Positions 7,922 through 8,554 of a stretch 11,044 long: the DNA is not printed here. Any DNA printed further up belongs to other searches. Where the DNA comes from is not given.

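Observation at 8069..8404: Hidden Cys-rich (DUF3795-like) reading frame, translationally coupled to the M24 gene but with no start codon; the track's 91-aa ORF is the wrong frame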

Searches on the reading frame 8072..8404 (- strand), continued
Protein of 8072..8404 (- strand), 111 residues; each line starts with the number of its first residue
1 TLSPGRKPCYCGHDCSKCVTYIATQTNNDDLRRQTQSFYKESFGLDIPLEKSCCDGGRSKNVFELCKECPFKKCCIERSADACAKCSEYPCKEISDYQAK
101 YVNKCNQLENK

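Call 37: search_protein_families(library=pfam, proteins=[L069:2622-3425:+, L036:2631-3485:+, L069:3422-4135:+, L016:4164-5321:+, L020:4116-5324:+, L019:4602-5321:+, L031:1078-2568:+, L030:626-1441:+, L038:4596-5321:+, L052:3528-5312:+], max_evalue=0.001)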
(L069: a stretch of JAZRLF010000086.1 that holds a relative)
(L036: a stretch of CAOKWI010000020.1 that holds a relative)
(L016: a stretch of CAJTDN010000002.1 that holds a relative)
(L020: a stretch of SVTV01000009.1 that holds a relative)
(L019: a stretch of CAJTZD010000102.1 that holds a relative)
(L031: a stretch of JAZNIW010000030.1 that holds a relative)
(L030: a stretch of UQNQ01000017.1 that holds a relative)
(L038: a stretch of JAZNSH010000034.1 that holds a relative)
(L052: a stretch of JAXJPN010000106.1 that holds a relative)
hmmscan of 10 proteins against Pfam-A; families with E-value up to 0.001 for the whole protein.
L069:2622-3425:+ (267 aa): 0 families

L036:2631-3485:+ (284 aa): 0 families

L069:3422-4135:+ (237 aa): 2 families
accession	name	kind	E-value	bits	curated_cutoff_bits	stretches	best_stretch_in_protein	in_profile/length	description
PF01909.29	NTP_transf_2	-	2.2e-06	28.4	21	1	42-84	17-62/93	Nucleotidyltransferase domain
PF18765.7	Polbeta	-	5.7e-06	26.9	26.9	1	37-86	11-58/93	Polymerase beta, Nucleotidyltransferase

L016:4164-5321:+ (385 aa): 1 family
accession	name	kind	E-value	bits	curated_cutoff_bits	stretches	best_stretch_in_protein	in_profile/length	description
PF12675.12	DUF3795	-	1.1e-14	55.1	22.6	1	281-367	3-82/83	Protein of unknown function (DUF3795)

L020:4116-5324:+ (402 aa): 3 families
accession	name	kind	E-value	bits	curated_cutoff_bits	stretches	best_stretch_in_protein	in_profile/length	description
PF01636.29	APH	-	3.4e-36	125.7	23.2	1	7-229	3-234/239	Phosphotransferase enzyme family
PF12675.12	DUF3795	-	1e-14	55.2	22.6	1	297-383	3-82/83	Protein of unknown function (DUF3795)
PF03881.20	Fructosamin_kin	-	8.4e-05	22.4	22.4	1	14-198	29-219/288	Fructosamine kinase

L019:4602-5321:+ (239 aa): 1 family
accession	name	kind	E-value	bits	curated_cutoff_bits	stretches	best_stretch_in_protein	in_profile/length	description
PF12675.12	DUF3795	-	3e-18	66.5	22.6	1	135-221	3-82/83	Protein of unknown function (DUF3795)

L031:1078-2568:+ (496 aa): 15 families
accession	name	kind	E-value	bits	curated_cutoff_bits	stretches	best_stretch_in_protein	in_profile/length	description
PF03575.23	Peptidase_S51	-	1.8e-26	93.5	23.9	1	3-191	2-199/206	Peptidase family S51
PF08241.18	Methyltransf_11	-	4.8e-19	69.2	21.2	1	243-336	1-95/95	Methyltransferase domain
PF13649.12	Methyltransf_25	-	1e-18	68.2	27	1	242-332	1-97/97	Methyltransferase domain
PF13847.12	Methyltransf_31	-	1.3e-18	67.5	27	1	237-337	2-110/145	Methyltransferase domain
PF08242.18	Methyltransf_12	-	4.4e-17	63.1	30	1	243-334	1-98/98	Methyltransferase domain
PF12675.12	DUF3795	-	1.5e-11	45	22.6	1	394-480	3-82/83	Protein of unknown function (DUF3795)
PF13489.12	Methyltransf_23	-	9.5e-10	38.9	27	1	236-343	20-123/164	Methyltransferase domain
PF05401.17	NodS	-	1e-09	39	24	1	239-339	44-147/201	Nodulation protein S (NodS)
PF02353.26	CMAS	-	4.6e-06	26.6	27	1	229-337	53-165/273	Mycolic acid cyclopropane synthetase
PF01209.24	Ubie_methyltran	-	1.1e-05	25.4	20.1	1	223-335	33-150/233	ubiE/COQ5 methyltransferase family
PF01269.23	Fibrillarin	-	2.5e-05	24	27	1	231-388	64-224/227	Fibrillarin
PF00398.26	RrnaAD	-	4.2e-05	23.2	24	1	231-300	23-92/263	Ribosomal RNA adenine dimethylase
PF01135.25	PCMT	-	7.5e-05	23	20.3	1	230-340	65-175/210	Protein-L-isoaspartate(D-aspartate) O-methyltransferase (PCMT)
PF05175.20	MTS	-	0.00013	22.1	23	1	228-336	21-138/170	Methyltransferase small domain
PF06325.19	PrmA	-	0.00035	20.6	22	1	236-337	159-259/296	Ribosomal protein L11 methyltransferase (PrmA)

L030:626-1441:+ (271 aa): 3 families
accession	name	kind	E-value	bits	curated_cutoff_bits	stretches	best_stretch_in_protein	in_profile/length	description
PF12675.12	DUF3795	-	2.7e-14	53.8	22.6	1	171-258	2-82/83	Protein of unknown function (DUF3795)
PF13302.13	Acetyltransf_3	-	1.5e-12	48.9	25.4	1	16-144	16-137/138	Acetyltransferase (GNAT) domain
PF00583.31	Acetyltransf_1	-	2.7e-07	31.3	20.7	1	44-144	15-116/116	Acetyltransferase (GNAT) family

L038:4596-5321:+ (241 aa): 3 families
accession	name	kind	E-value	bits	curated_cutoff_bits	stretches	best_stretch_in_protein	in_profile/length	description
PF12675.12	DUF3795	-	4.7e-13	49.9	22.6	1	135-222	2-82/83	Protein of unknown function (DUF3795)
PF04266.20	ASCH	-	3e-06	28.3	21.2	1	24-123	6-98/103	ASCH domain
PF12961.13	DUF3850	-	0.00047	20.7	22.9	0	16-59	1-41/77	Domain of unknown function (DUF3850)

L052:3528-5312:+ (594 aa): 13 families
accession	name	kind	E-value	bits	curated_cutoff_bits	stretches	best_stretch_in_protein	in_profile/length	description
PF04229.20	GrpB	-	4.1e-39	134.7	25.5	1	9-176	2-157/159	GrpB protein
PF08241.18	Methyltransf_11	-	1e-16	61.8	21.2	1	341-434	1-95/95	Methyltransferase domain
PF13847.12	Methyltransf_31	-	2.8e-16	59.9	27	1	335-444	2-119/145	Methyltransferase domain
PF13649.12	Methyltransf_25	-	2.2e-15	57.5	27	1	340-430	1-97/97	Methyltransferase domain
PF08242.18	Methyltransf_12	-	2.4e-14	54.3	30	1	341-432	1-98/98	Methyltransferase domain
PF12675.12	DUF3795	-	2.7e-13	50.6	22.6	1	492-578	3-82/83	Protein of unknown function (DUF3795)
PF13489.12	Methyltransf_23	-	6e-11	42.8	27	1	334-439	20-121/164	Methyltransferase domain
PF00719.24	Pyrophosphatase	-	3.8e-08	33.7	23.5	1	192-299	14-122/153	Inorganic pyrophosphatase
PF00398.26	RrnaAD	-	3e-06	27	24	1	329-417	23-102/263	Ribosomal RNA adenine dimethylase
PF01135.25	PCMT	-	6.3e-06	26.5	20.3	1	332-440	69-177/210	Protein-L-isoaspartate(D-aspartate) O-methyltransferase (PCMT)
PF05401.17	NodS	-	5.1e-05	23.6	24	1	333-433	38-143/201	Nodulation protein S (NodS)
PF02353.26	CMAS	-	5.4e-05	23.1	27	1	326-456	52-192/273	Mycolic acid cyclopropane synthetase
PF01209.24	Ubie_methyltran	-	0.00014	21.7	20.1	1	330-433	41-150/233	ubiE/COQ5 methyltransferase family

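Call 52: search_solved_structures(query=window:8072-8383:-, max_evalue=1)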
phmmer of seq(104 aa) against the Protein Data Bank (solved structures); distinct sequences matched with E-value up to 1: 0.
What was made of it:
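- Tried and rejected: PDB sequence search with the domain: no hit at E<=1 (call 52).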
